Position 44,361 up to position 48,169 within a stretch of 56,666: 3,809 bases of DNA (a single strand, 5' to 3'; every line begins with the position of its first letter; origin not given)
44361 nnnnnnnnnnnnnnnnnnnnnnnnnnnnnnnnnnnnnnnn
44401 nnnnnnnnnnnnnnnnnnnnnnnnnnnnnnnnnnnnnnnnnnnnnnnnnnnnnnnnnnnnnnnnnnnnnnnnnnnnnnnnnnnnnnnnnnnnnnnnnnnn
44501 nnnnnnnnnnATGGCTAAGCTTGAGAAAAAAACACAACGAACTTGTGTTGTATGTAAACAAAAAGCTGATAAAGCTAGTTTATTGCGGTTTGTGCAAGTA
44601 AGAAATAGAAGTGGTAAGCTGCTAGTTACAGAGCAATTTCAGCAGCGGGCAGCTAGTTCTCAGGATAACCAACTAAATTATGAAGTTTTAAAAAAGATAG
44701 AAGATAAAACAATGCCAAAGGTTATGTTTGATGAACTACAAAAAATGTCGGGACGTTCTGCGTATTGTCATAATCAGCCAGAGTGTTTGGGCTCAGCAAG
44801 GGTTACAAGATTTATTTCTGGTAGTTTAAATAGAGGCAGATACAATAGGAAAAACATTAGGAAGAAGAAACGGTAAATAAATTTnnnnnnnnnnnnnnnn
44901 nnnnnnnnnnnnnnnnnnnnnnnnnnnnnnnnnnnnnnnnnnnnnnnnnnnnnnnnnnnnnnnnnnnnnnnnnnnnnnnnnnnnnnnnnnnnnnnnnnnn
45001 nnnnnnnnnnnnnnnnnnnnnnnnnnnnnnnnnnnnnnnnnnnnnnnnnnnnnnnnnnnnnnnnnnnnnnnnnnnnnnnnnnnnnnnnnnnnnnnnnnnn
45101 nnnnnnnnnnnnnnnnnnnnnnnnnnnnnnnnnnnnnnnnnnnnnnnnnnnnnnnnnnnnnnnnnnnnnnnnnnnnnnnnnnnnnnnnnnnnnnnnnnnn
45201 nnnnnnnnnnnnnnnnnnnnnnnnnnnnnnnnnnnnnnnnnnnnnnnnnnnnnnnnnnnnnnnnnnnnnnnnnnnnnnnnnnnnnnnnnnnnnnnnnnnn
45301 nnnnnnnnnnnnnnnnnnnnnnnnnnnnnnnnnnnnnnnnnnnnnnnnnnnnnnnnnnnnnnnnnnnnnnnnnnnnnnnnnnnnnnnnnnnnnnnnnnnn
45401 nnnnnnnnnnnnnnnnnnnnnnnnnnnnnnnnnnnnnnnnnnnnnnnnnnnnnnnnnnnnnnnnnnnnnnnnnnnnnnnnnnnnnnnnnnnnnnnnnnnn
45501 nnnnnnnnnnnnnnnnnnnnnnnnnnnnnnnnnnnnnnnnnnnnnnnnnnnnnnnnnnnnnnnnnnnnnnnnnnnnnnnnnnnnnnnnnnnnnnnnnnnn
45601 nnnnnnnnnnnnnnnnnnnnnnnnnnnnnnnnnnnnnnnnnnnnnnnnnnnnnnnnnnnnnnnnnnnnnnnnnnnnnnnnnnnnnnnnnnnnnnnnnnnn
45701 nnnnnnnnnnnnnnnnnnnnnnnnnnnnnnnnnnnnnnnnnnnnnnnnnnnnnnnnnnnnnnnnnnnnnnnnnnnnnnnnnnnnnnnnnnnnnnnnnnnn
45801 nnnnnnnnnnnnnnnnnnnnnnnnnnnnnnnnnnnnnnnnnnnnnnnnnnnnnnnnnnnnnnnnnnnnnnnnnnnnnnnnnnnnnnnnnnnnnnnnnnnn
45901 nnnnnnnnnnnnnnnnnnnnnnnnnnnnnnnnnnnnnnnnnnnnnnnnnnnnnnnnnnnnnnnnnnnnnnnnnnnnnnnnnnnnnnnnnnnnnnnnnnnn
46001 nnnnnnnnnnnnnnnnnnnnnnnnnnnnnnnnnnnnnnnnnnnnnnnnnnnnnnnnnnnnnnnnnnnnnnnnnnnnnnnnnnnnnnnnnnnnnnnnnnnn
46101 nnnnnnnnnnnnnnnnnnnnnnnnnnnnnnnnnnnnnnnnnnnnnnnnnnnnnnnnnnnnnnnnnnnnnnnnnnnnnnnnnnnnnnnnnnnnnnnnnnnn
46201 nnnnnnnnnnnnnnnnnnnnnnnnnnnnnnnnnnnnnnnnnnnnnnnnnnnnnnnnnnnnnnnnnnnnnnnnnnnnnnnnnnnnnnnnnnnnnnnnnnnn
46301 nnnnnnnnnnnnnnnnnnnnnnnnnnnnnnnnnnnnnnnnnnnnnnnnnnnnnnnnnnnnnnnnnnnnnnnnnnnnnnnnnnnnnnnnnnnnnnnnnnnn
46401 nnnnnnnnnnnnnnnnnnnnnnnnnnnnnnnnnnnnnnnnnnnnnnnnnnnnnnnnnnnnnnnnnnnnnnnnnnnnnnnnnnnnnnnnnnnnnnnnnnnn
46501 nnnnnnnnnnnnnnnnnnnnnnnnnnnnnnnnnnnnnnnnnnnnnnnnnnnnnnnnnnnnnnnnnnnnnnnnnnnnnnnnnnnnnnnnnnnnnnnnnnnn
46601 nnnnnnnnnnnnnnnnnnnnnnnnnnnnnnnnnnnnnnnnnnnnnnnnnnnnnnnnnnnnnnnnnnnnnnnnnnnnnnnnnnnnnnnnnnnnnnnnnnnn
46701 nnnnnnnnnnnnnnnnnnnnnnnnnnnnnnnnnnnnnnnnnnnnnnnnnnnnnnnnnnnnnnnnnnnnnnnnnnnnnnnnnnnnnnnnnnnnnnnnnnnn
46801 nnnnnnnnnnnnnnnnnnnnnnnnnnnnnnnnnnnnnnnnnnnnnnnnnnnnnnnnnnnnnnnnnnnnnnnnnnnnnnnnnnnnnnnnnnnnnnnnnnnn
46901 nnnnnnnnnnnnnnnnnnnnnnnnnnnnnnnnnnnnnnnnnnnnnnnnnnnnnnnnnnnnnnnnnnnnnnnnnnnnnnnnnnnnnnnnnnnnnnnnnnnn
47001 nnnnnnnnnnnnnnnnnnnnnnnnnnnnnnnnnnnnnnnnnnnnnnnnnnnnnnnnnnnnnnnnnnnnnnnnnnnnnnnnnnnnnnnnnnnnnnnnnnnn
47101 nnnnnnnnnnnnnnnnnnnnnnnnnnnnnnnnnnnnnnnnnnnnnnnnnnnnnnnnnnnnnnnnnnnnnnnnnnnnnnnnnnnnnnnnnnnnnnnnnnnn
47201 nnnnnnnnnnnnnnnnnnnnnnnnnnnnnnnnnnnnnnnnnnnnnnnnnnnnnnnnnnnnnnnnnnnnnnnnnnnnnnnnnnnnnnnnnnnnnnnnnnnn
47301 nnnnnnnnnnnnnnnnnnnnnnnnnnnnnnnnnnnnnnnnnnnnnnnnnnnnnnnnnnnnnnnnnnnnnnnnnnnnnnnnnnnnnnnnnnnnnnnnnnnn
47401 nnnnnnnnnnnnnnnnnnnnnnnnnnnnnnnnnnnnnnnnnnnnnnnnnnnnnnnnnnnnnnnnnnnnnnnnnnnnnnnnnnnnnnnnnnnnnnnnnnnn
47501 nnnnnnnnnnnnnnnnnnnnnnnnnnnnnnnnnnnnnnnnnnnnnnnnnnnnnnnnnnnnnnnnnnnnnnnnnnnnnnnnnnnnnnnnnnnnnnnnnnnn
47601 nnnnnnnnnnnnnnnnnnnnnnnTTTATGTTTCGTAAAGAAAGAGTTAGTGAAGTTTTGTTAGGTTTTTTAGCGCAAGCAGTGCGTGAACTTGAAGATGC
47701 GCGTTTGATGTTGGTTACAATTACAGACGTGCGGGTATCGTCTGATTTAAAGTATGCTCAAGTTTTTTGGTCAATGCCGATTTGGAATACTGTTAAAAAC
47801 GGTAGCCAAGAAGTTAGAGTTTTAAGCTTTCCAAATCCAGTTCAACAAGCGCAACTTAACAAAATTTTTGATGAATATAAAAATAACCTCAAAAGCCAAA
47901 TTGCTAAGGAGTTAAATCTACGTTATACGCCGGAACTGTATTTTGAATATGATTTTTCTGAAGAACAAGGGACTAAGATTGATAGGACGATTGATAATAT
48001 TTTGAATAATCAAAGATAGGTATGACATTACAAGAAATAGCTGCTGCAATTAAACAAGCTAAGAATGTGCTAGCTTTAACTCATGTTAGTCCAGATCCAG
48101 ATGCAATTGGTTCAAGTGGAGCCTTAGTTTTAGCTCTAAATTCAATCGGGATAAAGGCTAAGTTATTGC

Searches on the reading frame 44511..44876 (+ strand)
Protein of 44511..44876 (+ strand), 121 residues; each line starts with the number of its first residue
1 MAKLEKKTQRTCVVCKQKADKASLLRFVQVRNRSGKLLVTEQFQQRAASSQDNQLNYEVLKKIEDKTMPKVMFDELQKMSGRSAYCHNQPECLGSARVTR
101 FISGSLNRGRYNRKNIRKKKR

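Call 13: search_protein_families(library=pfam, proteins=[window:44511-44876:+], max_evalue=0.00001)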
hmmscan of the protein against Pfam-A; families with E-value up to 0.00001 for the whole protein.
window:44511-44876:+ (121 aa): 1 family
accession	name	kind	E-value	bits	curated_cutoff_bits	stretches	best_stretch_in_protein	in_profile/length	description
PF04296.18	YlxR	-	1.6e-12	47.6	26.9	0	66-106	22-61/75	Protein of unknown function (DUF448)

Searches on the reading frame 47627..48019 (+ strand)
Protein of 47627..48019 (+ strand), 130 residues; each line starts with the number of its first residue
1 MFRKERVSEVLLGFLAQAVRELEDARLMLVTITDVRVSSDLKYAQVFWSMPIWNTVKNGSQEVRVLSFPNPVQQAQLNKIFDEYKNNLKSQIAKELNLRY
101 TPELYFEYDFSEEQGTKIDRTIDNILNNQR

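Call 13: search_protein_families(library=pfam, proteins=[window:47627-48019:+], max_evalue=0.00001)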
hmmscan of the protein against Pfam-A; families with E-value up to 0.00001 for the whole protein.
window:47627-48019:+ (130 aa): 1 family
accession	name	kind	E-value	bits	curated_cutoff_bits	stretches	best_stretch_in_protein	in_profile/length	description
PF02033.23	RBFA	-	6.2e-21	75.1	34.7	1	3-121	1-104/105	Ribosome-binding factor A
